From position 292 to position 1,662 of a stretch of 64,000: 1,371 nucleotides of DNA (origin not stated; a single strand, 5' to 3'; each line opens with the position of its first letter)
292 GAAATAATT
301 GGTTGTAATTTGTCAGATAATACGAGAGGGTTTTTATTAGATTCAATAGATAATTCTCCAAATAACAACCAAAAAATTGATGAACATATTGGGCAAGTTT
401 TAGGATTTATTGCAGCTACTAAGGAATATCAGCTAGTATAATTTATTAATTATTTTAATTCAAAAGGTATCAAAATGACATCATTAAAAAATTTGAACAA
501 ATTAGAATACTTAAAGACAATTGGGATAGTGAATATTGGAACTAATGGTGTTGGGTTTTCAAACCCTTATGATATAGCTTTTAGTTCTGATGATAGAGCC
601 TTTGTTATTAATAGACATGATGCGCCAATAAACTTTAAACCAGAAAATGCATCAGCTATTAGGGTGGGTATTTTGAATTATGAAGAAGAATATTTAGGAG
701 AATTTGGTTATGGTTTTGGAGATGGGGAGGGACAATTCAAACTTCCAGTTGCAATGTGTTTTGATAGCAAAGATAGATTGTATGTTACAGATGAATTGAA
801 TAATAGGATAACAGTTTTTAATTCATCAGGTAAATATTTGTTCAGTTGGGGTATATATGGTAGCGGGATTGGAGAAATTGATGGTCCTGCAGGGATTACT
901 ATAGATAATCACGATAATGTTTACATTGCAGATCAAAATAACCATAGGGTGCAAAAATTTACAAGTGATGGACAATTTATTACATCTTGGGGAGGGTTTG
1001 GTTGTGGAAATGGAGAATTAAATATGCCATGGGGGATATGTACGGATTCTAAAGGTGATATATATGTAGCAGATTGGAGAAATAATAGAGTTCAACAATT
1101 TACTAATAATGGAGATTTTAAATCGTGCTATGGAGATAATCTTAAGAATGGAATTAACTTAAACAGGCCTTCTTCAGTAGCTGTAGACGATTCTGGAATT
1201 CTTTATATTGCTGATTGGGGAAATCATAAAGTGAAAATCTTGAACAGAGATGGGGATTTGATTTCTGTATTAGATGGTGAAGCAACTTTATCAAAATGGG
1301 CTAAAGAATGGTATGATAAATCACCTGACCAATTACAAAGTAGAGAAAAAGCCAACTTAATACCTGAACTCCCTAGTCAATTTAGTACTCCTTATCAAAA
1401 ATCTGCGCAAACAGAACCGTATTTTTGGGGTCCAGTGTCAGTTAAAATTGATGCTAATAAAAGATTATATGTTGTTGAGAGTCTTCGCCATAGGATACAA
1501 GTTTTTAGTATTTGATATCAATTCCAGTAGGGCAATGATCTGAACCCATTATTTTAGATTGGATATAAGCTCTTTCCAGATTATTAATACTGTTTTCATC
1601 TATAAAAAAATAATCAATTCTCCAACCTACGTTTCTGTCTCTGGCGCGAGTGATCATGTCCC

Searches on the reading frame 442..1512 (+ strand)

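Call 81: search_protein_families(library=ncbifam, proteins=[window:442-1512:+], max_evalue=0.00001)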
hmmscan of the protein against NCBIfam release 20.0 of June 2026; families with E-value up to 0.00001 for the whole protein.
window:442-1512:+ (357 aa): 4 families
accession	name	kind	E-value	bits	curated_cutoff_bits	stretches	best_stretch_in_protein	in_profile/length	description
NF035926.1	scyF_NHL_VPEP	equivalog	1.2e-43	149.7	350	1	71-236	122-289/376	scytonemin biosynthesis PEP-CTERM protein ScyF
NF047780.1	LIC12708_fam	subfamily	9e-12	44.5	150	0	238-278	54-93/391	LIC_12708 family protein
TIGR02604.1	Piru_Ver_Nterm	subfamily_domain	8.4e-09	35.3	122.2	0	101-120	15-34/367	PVC-type heme-binding CxxCH protein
NF033206.1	ScyE_fam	subfamily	7e-07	29.1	80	0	240-279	7-54/333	ScyD/ScyE family protein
